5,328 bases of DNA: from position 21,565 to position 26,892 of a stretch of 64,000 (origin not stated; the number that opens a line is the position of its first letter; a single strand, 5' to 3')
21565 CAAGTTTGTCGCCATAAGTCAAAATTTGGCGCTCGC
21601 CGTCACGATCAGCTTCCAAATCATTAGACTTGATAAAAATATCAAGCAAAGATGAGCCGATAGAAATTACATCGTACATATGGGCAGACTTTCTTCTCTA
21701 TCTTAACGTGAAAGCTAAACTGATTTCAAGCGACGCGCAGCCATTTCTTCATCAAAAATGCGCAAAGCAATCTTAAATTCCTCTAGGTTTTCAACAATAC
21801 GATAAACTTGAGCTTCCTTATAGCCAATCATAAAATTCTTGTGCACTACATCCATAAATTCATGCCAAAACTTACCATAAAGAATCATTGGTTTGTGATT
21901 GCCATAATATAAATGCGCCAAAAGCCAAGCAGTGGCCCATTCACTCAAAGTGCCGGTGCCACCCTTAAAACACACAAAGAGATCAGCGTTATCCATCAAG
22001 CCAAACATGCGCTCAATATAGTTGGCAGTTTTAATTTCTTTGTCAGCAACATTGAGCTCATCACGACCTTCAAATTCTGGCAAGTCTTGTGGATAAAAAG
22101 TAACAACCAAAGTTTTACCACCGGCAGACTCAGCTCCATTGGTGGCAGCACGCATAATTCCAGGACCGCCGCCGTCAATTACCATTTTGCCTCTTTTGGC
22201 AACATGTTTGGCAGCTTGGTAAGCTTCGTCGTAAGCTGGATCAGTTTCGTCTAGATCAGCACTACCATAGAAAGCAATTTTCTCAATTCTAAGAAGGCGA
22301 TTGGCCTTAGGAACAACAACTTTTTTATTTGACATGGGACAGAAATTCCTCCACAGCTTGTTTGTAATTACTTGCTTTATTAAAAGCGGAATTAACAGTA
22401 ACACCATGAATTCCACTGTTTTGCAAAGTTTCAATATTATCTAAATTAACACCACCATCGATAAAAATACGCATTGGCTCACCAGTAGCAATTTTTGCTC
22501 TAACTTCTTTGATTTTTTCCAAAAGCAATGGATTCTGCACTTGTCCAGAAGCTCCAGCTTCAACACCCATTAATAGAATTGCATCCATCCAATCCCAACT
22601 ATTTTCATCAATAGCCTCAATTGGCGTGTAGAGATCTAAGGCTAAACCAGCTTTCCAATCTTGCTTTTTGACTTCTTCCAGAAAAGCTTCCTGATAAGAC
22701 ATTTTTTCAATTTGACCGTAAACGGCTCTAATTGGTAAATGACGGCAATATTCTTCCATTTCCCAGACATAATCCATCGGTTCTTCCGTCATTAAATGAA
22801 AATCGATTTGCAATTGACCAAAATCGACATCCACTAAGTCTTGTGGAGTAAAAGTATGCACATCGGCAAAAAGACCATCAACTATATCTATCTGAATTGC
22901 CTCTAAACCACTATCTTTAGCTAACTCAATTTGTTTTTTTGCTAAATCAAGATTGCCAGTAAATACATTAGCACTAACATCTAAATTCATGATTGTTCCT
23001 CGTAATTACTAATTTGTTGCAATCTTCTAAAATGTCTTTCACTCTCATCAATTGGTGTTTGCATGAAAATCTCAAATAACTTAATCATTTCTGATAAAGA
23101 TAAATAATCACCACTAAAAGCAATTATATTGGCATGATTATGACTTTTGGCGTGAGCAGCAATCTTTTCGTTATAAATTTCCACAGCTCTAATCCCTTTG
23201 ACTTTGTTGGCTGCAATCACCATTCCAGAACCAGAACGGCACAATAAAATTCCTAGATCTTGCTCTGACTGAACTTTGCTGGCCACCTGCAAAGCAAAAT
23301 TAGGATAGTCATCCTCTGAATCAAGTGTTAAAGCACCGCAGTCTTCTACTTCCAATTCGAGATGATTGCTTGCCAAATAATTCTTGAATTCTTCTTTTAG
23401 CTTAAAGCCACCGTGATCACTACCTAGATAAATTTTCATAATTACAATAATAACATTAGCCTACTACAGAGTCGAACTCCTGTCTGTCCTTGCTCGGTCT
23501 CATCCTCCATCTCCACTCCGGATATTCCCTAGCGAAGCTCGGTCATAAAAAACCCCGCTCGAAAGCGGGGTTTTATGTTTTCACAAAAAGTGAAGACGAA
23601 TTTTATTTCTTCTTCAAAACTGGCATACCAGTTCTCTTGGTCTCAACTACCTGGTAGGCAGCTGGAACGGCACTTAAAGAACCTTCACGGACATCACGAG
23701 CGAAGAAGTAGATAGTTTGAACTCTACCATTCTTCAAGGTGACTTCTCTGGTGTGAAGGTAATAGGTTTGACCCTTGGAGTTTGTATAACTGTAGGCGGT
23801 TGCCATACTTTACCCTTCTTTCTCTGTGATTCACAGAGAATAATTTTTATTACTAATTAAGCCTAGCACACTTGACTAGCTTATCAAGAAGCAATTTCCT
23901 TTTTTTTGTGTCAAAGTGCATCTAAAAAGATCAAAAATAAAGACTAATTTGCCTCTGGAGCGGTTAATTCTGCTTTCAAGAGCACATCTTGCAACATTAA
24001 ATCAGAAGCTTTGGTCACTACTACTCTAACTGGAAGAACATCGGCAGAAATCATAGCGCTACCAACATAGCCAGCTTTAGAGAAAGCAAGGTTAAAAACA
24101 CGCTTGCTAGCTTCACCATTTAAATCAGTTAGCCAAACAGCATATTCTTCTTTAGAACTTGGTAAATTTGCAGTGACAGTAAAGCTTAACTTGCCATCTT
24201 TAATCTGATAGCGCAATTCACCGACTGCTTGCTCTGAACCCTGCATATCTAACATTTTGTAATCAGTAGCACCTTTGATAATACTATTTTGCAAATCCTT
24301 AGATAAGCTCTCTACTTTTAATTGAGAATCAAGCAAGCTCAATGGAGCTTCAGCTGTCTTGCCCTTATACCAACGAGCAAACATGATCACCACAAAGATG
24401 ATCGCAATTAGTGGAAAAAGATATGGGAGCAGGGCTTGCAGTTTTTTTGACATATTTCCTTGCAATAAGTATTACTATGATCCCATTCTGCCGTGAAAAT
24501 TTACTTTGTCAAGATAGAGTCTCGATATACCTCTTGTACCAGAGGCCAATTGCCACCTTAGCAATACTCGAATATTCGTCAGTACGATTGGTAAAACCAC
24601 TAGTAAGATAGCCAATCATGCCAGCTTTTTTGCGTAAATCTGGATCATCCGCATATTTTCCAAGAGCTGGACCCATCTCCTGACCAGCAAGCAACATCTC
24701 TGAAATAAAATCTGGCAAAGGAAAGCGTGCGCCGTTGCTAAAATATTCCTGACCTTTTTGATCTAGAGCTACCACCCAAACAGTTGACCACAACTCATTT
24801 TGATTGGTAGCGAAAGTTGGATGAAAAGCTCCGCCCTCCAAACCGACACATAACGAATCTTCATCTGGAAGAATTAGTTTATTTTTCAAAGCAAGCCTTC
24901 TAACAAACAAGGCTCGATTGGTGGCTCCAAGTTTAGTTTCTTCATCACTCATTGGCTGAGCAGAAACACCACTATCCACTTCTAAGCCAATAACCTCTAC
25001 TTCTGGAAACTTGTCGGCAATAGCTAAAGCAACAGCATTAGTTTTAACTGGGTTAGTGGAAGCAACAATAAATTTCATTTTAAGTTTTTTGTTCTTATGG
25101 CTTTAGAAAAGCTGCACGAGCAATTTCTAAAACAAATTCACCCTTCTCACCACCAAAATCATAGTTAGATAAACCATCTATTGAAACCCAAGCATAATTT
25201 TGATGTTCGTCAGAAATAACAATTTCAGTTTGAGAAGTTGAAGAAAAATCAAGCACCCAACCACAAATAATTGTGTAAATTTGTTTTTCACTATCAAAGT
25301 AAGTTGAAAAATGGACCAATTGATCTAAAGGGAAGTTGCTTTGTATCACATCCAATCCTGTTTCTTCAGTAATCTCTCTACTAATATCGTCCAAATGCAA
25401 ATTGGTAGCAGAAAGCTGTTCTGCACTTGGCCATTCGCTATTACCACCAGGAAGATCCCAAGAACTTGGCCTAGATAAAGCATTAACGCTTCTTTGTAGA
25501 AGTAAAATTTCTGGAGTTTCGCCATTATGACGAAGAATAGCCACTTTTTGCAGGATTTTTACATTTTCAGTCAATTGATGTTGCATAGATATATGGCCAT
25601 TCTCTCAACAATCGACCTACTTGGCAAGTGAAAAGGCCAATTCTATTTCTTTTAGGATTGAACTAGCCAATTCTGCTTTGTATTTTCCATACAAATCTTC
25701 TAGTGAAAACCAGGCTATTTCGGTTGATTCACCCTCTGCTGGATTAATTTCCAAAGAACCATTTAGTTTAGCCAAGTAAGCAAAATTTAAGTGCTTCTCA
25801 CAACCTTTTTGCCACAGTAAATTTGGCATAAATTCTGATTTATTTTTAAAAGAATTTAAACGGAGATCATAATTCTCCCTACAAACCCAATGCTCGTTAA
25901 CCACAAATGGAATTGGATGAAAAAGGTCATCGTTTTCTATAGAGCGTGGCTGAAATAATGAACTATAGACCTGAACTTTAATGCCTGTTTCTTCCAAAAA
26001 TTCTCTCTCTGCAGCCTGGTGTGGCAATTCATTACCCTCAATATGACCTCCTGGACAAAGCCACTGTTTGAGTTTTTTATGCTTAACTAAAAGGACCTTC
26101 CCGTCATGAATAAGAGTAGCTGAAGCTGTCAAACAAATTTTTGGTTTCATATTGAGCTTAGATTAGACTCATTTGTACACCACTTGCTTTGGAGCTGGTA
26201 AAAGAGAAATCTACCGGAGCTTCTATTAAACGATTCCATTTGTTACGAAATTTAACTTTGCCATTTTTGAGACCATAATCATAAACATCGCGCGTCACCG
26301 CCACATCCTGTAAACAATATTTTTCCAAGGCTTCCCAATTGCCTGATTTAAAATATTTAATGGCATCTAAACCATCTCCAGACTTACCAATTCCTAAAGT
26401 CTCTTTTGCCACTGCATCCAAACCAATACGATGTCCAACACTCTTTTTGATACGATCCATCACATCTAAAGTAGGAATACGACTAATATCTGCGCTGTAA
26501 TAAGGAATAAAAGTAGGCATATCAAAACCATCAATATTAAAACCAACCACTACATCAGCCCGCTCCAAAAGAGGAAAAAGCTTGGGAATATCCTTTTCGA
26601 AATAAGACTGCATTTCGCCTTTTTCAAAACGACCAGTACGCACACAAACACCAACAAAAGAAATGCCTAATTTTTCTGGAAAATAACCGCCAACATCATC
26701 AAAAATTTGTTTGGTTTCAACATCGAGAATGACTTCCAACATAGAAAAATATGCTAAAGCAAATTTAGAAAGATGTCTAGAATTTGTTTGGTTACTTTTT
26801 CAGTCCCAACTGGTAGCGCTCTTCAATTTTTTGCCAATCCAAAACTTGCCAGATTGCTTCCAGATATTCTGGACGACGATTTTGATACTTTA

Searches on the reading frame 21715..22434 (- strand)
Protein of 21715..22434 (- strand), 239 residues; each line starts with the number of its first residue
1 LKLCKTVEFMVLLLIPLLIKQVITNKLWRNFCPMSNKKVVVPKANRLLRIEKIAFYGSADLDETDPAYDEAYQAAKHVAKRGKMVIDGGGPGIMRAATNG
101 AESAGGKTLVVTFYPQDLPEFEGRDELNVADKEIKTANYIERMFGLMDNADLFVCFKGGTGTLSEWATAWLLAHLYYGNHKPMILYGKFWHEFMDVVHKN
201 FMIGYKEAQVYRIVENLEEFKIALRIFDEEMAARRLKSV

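Call 42: search_protein_families(library=pfam, proteins=[window:21715-22434:-], max_evalue=0.001)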
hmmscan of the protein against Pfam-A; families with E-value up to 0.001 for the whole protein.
window:21715-22434:- (239 aa): 2 families
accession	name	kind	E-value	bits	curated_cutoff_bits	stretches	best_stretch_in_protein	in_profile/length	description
PF18306.6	LDcluster4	-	2.8e-15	56.7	26.3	1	53-172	4-116/151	SLOG cluster4 family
PF03641.19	Lysine_decarbox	-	9.9e-10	39.2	27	1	94-219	1-126/131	Possible lysine decarboxylase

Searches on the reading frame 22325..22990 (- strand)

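Call 42: search_protein_families(library=pfam, proteins=[window:22325-22990:-], max_evalue=0.001)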
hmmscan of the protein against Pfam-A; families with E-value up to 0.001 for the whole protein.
window:22325-22990:- (221 aa): 1 family
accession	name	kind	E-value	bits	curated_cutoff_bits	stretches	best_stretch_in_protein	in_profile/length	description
PF00834.25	Ribul_P_3_epim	-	8e-31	107.4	21.1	1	8-202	5-196/198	Ribulose-phosphate 3 epimerase family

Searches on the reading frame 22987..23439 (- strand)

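Call 42: search_protein_families(library=pfam, proteins=[window:22987-23439:-], max_evalue=0.001)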
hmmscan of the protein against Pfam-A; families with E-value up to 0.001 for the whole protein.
window:22987-23439:- (150 aa): 1 family
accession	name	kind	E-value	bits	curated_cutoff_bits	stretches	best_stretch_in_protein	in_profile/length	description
PF02502.23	LacAB_rpiB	-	1.5e-41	142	24.7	1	3-143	1-138/138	Ribose/Galactose Isomerase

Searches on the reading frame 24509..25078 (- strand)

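Call 44: search_protein_families(library=pfam, proteins=[window:24509-25078:-], max_evalue=0.001)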
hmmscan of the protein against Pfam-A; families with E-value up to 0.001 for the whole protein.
window:24509-25078:- (189 aa): 1 family
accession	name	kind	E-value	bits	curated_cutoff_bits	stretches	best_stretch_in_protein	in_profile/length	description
PF01931.24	NTPase_I-T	-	4.6e-37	127.8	25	1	6-178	1-159/162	Protein of unknown function DUF84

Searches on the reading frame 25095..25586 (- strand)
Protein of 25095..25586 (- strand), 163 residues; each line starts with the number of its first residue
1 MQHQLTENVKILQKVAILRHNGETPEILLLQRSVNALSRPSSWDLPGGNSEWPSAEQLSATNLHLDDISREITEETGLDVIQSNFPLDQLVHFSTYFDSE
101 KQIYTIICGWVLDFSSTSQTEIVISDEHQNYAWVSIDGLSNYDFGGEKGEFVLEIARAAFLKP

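Call 44: search_protein_families(library=pfam, proteins=[window:25095-25586:-], max_evalue=0.001)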
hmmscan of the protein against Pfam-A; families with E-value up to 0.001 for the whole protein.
window:25095-25586:- (163 aa): 1 family
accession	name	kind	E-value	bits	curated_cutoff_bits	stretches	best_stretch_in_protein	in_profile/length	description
PF00293.34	NUDIX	-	1.3e-07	32.1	21.1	1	15-148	6-127/134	NUDIX domain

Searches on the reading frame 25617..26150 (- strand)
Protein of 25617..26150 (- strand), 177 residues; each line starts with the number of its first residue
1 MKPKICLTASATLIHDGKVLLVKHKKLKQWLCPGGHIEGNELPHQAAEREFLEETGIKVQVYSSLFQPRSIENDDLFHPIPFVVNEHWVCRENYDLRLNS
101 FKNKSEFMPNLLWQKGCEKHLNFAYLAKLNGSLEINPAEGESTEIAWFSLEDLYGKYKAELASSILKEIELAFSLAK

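Call 44: search_protein_families(library=pfam, proteins=[window:25617-26150:-], max_evalue=0.001)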
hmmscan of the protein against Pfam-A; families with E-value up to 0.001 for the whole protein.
window:25617-26150:- (177 aa): 1 family
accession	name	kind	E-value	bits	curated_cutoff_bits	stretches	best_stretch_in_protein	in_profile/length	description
PF00293.34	NUDIX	-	2.4e-16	60.4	21.1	1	13-156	9-122/134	NUDIX domain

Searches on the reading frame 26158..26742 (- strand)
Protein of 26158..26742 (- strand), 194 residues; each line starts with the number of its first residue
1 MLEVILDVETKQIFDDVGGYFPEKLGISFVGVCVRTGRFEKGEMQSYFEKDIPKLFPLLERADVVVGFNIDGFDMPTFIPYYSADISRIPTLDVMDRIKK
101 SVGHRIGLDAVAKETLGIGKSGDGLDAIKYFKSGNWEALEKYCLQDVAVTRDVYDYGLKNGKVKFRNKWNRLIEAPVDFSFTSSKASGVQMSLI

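Call 44: search_protein_families(library=pfam, proteins=[window:26158-26742:-], max_evalue=0.001)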
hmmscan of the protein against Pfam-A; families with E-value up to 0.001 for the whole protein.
window:26158-26742:- (194 aa): 2 families
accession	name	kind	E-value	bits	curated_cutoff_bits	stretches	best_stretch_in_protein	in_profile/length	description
PF13482.12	RNase_H_2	-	4.9e-07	30.3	22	1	27-155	17-162/165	RNase_H superfamily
PF10108.15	DNA_pol_B_exo2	-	4e-05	23.8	24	0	91-154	105-170/213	Predicted 3'-5' exonuclease related to the exonuclease domain of PolB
